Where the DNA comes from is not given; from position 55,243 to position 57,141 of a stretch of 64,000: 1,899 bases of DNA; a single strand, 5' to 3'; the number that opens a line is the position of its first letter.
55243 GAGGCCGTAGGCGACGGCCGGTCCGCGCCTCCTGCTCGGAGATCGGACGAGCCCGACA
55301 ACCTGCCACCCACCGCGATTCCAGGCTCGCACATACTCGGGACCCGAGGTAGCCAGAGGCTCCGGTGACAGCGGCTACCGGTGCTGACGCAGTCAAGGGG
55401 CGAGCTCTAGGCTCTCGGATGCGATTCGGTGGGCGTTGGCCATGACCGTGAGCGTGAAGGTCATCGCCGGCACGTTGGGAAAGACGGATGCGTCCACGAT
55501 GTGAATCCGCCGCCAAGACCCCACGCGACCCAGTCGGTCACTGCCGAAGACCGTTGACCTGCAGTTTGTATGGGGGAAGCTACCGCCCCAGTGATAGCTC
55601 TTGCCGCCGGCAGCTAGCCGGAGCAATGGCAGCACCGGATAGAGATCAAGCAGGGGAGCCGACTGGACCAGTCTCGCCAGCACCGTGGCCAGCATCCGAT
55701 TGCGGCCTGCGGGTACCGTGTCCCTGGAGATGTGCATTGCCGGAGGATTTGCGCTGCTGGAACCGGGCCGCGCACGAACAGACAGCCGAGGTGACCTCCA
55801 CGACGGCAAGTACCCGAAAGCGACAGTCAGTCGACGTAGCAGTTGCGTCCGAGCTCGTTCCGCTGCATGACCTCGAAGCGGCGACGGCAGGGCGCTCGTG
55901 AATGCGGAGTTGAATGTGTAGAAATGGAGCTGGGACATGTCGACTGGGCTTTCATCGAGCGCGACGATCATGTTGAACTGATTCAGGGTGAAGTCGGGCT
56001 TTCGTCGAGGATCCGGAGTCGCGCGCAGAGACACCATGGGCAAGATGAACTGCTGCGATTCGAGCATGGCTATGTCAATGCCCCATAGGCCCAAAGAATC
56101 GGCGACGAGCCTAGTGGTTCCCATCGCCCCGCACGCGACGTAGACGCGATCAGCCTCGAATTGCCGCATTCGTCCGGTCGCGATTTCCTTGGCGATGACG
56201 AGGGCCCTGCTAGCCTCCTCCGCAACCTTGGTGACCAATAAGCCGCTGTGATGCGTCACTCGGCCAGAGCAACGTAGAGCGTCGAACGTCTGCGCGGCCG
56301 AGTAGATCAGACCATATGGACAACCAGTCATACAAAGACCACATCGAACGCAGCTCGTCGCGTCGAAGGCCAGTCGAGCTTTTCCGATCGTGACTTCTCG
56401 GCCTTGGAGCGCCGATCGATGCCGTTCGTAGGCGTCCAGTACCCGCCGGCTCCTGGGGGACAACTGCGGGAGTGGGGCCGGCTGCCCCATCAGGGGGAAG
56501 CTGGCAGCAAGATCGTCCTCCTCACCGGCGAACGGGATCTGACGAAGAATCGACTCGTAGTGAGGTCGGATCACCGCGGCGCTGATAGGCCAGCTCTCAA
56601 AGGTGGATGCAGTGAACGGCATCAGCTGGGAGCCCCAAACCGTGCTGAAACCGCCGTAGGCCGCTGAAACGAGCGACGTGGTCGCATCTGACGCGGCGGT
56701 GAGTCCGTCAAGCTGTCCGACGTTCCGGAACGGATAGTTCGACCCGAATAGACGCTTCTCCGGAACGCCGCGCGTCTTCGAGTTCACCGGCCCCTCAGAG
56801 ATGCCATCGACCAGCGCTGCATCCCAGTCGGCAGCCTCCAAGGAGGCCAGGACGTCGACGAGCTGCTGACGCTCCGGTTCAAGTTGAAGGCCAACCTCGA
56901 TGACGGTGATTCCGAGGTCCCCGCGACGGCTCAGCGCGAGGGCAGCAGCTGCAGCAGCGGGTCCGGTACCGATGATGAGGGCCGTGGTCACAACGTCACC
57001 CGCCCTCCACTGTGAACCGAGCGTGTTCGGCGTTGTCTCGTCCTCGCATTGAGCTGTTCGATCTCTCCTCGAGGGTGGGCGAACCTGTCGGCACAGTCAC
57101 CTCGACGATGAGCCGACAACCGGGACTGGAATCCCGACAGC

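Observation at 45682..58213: Cell-envelope glycan cluster with DPA-pathway-like logic (polyprenyl-P-sugar GT2, oxidase + reductase pair, flippase, GT-C transferase), largely pseudogenised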

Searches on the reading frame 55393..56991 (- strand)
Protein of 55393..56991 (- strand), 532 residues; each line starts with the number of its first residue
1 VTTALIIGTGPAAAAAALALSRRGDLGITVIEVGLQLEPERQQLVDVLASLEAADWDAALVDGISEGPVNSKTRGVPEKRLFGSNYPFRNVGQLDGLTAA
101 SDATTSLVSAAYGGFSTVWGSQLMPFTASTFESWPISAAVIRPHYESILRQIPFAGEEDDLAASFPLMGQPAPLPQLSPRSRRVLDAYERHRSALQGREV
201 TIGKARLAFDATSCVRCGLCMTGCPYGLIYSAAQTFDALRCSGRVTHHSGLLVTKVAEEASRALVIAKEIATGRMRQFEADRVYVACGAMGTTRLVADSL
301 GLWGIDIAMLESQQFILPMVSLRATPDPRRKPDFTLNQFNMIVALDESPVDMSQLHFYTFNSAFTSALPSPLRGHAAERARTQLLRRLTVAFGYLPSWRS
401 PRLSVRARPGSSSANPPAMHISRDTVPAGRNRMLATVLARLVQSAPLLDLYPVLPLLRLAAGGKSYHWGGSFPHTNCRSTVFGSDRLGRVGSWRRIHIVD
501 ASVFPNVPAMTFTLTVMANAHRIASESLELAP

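Call 6: search_protein_families(library=pfam, proteins=[window:55393-56991:-], max_evalue=0.01)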
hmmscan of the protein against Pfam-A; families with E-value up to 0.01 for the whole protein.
window:55393-56991:- (532 aa): 12 families
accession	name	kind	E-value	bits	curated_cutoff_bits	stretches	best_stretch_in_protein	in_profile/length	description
PF12837.12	Fer4_6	-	2.6e-06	27.6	25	1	208-229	3-24/24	4Fe-4S binding domain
PF00037.32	Fer4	-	7.3e-05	22.9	21.1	1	209-229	3-23/24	4Fe-4S binding domain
PF12838.12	Fer4_7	-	0.00027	21.8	27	1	199-227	23-51/52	4Fe-4S dicluster domain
PF12797.12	Fer4_2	-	0.00027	21.2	24.5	1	207-226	3-22/22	4Fe-4S binding domain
PF13237.11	Fer4_10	-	0.00045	20.5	25.5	1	209-232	4-33/53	4Fe-4S dicluster domain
PF00732.25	GMC_oxred_N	-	0.00062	20.1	23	1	202-299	99-200/218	GMC oxidoreductase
PF05199.19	GMC_oxred_C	-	0.0011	20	24.6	1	485-520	104-139/139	GMC oxidoreductase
PF07992.20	Pyr_redox_2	-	0.0019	18.1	26.1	0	5-33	4-31/291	Pyridine nucleotide-disulphide oxidoreductase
PF13484.11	Fer4_16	-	0.0033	18.6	30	1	214-245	2-34/66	4Fe-4S double cluster binding domain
PF13183.11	Fer4_8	-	0.0033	18.4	27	1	211-228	2-19/68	4Fe-4S dicluster domain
PF13187.11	Fer4_9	-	0.0067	16.9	27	0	208-228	34-51/52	4Fe-4S dicluster domain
PF13534.11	Fer4_17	-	0.0083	17.1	22.2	0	208-228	40-60/61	4Fe-4S dicluster domain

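Call 8: find_encoding_contigs(protein=window:55393-56991:-, flank=10000, max_places=6)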
Protein window:55393-56991:- (532 aa): no gene with exactly this product is on record in the collection.

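Call 9: find_homologous_proteins(query=window:55393-56991:-, max_evalue=0.00001)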
Query window:55393-56991:- (532 aa): 1141 proteins with E <= 0.00001 among 8000 candidates; the best 120 are listed.
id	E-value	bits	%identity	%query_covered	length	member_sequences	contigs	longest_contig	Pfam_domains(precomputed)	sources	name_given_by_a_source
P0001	0.0e+0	1188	100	100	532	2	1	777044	PF12837.13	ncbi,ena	-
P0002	1.9e-296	1002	84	100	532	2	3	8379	PF12837.13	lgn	-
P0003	3.0e-287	971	82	100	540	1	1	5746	PF07992.21,PF12837.13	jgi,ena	-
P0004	1.2e-286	969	81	100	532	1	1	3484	PF12837.13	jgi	jgi:ferredoxin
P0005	2.9e-280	948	79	100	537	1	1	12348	PF12837.13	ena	-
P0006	1.3e-277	940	78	100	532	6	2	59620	PF07992.21,PF12837.13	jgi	jgi:ferredoxin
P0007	2.7e-273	925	77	100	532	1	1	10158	PF07992.21,PF12837.13,PF00732.26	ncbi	-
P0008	8.9e-273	924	77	100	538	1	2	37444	PF12837.13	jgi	jgi:ferredoxin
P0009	2.4e-268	909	76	100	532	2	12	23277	-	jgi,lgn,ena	jgi:ferredoxin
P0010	5.6e-267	904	75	99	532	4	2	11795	PF12837.13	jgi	jgi:ferredoxin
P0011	2.9e-261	886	74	100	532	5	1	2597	PF12837.13,PF00732.26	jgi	jgi:choline dehydrogenase-like flavoprotein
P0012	1.0e-259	880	74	100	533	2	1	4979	PF12837.13,PF05199.20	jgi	jgi:ferredoxin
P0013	1.5e-258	877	72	100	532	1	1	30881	PF12837.13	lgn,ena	-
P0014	3.0e-258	876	73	100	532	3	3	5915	-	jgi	jgi:ferredoxin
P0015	7.3e-257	871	72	100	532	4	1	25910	PF12837.13,PF00732.26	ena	-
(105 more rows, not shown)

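Call 10: find_encoding_contigs(protein=P0001, flank=10000, max_places=3)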
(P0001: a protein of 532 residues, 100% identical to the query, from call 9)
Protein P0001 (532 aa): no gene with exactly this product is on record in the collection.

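Call 11: find_encoding_contigs(protein=P0006, flank=10000, max_places=3)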
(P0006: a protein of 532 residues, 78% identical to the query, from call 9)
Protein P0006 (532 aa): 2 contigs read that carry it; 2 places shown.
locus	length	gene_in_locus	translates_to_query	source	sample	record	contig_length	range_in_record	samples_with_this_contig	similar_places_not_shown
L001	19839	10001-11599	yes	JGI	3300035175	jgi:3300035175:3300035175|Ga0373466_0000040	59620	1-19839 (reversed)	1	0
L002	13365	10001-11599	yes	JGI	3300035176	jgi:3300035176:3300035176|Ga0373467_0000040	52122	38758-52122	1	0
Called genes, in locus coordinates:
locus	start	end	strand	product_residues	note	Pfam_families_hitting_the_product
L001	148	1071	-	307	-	PF01975:SurE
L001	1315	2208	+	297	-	PF01263:Aldose_epim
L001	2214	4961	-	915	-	PF13185:GAF_2, PF00989:PAS, PF08448:PAS_4 (weak), PF13188:PAS_8 (weak), PF13426:PAS_9, PF00990:GGDEF, PF00563:EAL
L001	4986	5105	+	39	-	-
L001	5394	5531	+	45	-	-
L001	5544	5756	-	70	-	-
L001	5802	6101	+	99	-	-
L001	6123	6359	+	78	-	-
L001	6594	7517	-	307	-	PF03372:Exo_endo_phos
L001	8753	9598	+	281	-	PF00535:Glycos_transf_2, PF13641:Glyco_tranf_2_3 (weak)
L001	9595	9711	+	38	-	-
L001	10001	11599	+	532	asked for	PF07992:Pyr_redox_2 (faint), PF12837:Fer4_6 (weak)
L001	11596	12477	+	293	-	PF01073:3Beta_HSD, PF01370:Epimerase, PF07993:NAD_binding_4 (faint), PF16363:GDP_Man_Dehyd (faint), PF13460:NAD_binding_10 (weak)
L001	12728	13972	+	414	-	-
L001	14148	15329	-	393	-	PF20706:GT4-conflict, PF00534:Glycos_transf_1, PF13692:Glyco_trans_1_4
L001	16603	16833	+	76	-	PF13276:HTH_21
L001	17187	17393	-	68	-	-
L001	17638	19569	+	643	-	-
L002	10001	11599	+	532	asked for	PF07992:Pyr_redox_2 (faint), PF12837:Fer4_6 (weak)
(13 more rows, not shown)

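Call 13: find_related_loci(query=A1, collection=genome_contigs, flank=10000)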
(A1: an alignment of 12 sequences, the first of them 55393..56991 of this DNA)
Query A1 (532 aa) in genome_contigs; peptide patterns used: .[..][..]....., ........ (x = any residue, [..] = any of these).
223 stretches matched a pattern; 173 encode a relative of the query (tblastn E <= 1e-3); the best 80 are kept; 80 distinct loci.
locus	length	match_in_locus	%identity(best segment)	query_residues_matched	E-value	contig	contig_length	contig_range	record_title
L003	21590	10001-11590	68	1-530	0e+0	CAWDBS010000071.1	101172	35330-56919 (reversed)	MAG: uncultured Actinomycetes bacterium isolate MFD01872.bin.2.21 genome assembly, contig: contig_65947, whole genome sh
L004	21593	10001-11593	66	1-531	0e+0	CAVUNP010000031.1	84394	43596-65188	MAG: uncultured Actinomycetota bacterium isolate MFD02579.bin.2.54 genome assembly, contig: contig_28782, whole genome s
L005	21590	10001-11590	67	1-530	0e+0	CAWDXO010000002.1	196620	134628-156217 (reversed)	MAG: uncultured Actinomycetes bacterium isolate MFD05705.bin.1.160 genome assembly, contig: contig_12725, whole genome s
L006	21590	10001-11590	66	1-530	0e+0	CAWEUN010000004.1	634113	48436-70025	MAG: uncultured Solirubrobacterales bacterium isolate MFD05841.bin.2.193 genome assembly, contig: contig_12811, whole ge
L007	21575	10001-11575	61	1-529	0e+0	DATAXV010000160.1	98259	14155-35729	MAG TPA_asm: Candidatus Dormiibacterota bacterium isolate SMAG_U5662 k141_482232, whole genome shotgun sequence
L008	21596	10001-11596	56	1-531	0e+0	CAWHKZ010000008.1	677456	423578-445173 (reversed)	MAG: uncultured Acidimicrobiaceae bacterium isolate MFD02472.bin.2.20 genome assembly, contig: contig_31859, whole genom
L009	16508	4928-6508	55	3-530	0e+0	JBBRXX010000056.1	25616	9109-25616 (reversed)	MAG: Acidimicrobiia bacterium isolate La5_maxbin2.189 La5_maxbin2.189_K_3140115_L_25616_cov_33.0762, whole genome shotgu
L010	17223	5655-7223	58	4-528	0e+0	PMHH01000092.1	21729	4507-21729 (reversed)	MAG: Acidimicrobiaceae bacterium isolate palsa_693 73.20120600_P3S.7_contig_904, whole genome shotgun sequence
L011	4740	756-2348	52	1-530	0e+0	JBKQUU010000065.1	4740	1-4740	MAG: Acidimicrobiales bacterium isolate SEr2D2E2F__bin_181 SEr2D2E2F_000000072219, whole genome shotgun sequence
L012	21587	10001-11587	52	1-528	6e-176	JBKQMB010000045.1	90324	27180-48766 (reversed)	MAG: Acidimicrobiales bacterium isolate CRr3G3H3I__bin_51 CRr3G3H3I_000000110698, whole genome shotgun sequence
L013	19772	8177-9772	52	1-531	4e-175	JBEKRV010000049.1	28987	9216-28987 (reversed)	MAG: Acidimicrobiales bacterium isolate SPRUCE 519 SPRUCE_519_49, whole genome shotgun sequence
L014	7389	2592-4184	54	1-531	3e-175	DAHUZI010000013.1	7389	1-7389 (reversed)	MAG TPA_asm: Candidatus Dormiibacterota bacterium isolate clean1682 k141_12754, whole genome shotgun sequence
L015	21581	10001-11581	55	1-529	5e-173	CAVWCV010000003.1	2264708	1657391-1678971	MAG: uncultured Acidimicrobiaceae bacterium isolate MFD05502.bin.2.96 genome assembly, contig: contig_2400, whole genome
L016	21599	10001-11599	52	1-532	2e-172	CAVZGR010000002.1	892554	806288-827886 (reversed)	MAG: uncultured Acidimicrobiaceae bacterium isolate MFD04463.bin.2.18 genome assembly, contig: contig_17553, whole genom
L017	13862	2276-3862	56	3-528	3e-172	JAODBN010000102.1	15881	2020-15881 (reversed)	MAG: Acidimicrobiaceae bacterium isolate RYN_47 scaffold_1664187, whole genome shotgun sequence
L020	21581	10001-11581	51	1-526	2e-170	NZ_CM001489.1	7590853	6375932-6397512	Frankia sp. QA3 chromosome, whole genome shotgun sequence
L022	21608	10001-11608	49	1-530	4e-168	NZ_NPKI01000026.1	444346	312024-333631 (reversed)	Mesorhizobium mediterraneum strain USDA 3392 scaffold30, whole genome shotgun sequence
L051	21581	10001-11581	47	1-528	3e-151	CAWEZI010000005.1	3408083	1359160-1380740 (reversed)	MAG: uncultured Acidimicrobiaceae bacterium isolate MFD06092.bin.1.148 genome assembly, contig: contig_9193, whole genom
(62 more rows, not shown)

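Call 21: search_solved_structures(query=A1, max_evalue=1, show_alignments=2)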
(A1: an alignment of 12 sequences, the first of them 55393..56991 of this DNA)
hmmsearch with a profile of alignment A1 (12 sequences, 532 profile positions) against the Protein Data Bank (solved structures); distinct sequences matched with E-value up to 1: 17.
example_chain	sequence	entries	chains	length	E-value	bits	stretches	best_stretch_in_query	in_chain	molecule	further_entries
8rja_F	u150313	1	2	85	0.0063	18.1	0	211-243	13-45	NAD(P)H-quinone oxidoreductase subunit I, chloroplastic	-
6cz7_B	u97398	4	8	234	0.014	17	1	210-235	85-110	4Fe-4S ferredoxin, iron-sulfur binding domain protein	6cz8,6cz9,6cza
9lay_B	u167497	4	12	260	0.19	13.3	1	205-235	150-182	4Fe-4S ferredoxin iron-sulfur binding domain protein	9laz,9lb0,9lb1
6cfw_N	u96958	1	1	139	0.19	13.3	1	206-228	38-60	NADH-plastoquinone oxidoreductase subunit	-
7dve_A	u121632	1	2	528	0.25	12.9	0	4-54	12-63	6'''-hydroxyparomomycin C oxidase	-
1y4z_B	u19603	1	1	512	0.41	12.2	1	209-231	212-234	Respiratory nitrate reductase 1 beta chain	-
3egw_B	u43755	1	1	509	0.43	12.1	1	209-231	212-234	Respiratory nitrate reductase 1 beta chain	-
3tl2_A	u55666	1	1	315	0.65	11.5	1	4-63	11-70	Malate dehydrogenase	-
9g03_E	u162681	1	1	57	0.66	11.5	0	200-227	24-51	Ferredoxin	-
7p62_I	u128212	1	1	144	0.71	11.4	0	212-230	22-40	NADH-quinone oxidoreductase subunit I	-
7p69_I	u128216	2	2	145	0.72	11.4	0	212-230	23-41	NADH-quinone oxidoreductase subunit I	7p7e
7p61_I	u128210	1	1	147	0.75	11.3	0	212-230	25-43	NADH-quinone oxidoreductase subunit I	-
6f97_A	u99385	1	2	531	0.76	11.3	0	463-525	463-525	5-(hydroxymethyl)furfural oxidase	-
1q16_B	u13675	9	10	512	0.76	11.3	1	209-231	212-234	Respiratory nitrate reductase 1 beta chain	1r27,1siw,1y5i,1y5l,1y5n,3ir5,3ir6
7p7k_I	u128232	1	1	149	0.78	11.2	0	212-230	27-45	NADH-quinone oxidoreductase subunit I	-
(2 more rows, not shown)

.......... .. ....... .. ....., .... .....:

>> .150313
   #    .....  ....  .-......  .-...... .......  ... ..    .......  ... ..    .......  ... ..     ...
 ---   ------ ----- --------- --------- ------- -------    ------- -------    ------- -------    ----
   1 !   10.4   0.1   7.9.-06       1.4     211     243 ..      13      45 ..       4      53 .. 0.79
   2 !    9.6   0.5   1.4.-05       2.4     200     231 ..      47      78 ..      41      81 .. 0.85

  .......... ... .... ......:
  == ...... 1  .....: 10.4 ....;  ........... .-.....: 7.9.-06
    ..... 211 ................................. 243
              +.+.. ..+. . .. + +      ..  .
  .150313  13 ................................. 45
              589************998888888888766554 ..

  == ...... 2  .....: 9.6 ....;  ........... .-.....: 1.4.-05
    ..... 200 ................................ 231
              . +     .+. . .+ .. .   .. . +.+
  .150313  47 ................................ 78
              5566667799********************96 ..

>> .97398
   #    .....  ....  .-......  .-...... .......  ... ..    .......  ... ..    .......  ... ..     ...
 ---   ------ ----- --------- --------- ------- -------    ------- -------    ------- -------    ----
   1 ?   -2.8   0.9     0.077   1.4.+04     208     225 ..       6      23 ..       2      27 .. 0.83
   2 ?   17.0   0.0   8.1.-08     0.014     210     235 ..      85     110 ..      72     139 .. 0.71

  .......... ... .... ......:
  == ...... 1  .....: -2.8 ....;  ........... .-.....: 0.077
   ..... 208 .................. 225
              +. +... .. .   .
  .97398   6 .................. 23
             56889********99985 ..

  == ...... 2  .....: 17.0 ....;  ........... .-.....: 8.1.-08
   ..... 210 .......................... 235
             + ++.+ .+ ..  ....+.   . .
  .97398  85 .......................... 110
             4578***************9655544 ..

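Call 23: search_protein_families(library=pfam, proteins=[L001:17638-19569:+, L051:4604-6802:+, L001:12728-13972:+, L001:11596-12477:+, L001:8753-9598:+, L051:1587-2807:-], max_evalue=0.1)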
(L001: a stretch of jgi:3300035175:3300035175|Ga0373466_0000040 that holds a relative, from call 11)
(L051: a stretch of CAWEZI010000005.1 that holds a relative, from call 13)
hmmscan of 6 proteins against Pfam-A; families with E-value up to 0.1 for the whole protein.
L001:17638-19569:+ (643 aa): 0 families

L051:4604-6802:+ (732 aa): 0 families

L001:12728-13972:+ (414 aa): 0 families

L001:11596-12477:+ (293 aa): 8 families
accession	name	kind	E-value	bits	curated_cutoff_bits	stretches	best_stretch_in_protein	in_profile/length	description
PF01370.27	Epimerase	-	6.8e-19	68.7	20.9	1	9-151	2-176/240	NAD dependent epimerase/dehydratase family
PF01073.25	3Beta_HSD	-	3e-11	43.3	22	1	9-115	1-119/280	3-beta hydroxysteroid dehydrogenase/isomerase family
PF13460.12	NAD_binding_10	-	5.6e-07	30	27.2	1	12-121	1-107/184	NAD(P)H-binding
PF07993.18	NAD_binding_4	-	1.2e-06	28.3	20.1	1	58-119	81-143/258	Male sterility protein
PF16363.11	GDP_Man_Dehyd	-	5.7e-06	26.4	27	1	10-43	2-35/332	GDP-mannose 4,6 dehydratase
PF02719.21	Polysacc_synt_2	-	7.2e-05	22.6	20.2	1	79-136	95-151/293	Polysaccharide biosynthesis protein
PF04321.23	RmlD_sub_bind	-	0.008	15.7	27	0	10-156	5-160/287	RmlD substrate binding domain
PF08659.16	KR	-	0.012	16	22.6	0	56-120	79-144/180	KR domain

L001:8753-9598:+ (281 aa): 3 families
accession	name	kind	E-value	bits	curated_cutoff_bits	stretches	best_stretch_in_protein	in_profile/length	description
PF00535.33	Glycos_transf_2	-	8.4e-27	94.6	23.3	1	24-176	1-162/168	Glycosyl transferase family 2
PF13641.12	Glyco_tranf_2_3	-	1.6e-07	32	27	1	21-132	1-125/230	Glycosyltransferase like family 2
PF06922.16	CTV_P13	-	0.096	13.2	25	0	150-193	7-52/119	Citrus tristeza virus P13 protein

L051:1587-2807:- (406 aa): 3 families
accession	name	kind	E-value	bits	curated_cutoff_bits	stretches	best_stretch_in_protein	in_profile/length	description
PF00534.26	Glycos_transf_1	-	2.1e-19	70.1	26.4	1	236-375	18-155/172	Glycosyl transferases group 1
PF13692.12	Glyco_trans_1_4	-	1.4e-18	67.9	27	1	235-375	3-139/142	Glycosyl transferases group 1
PF13439.12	Glyco_transf_4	-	5.1e-05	23.8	28.5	1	40-207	7-165/170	Glycosyltransferase Family 4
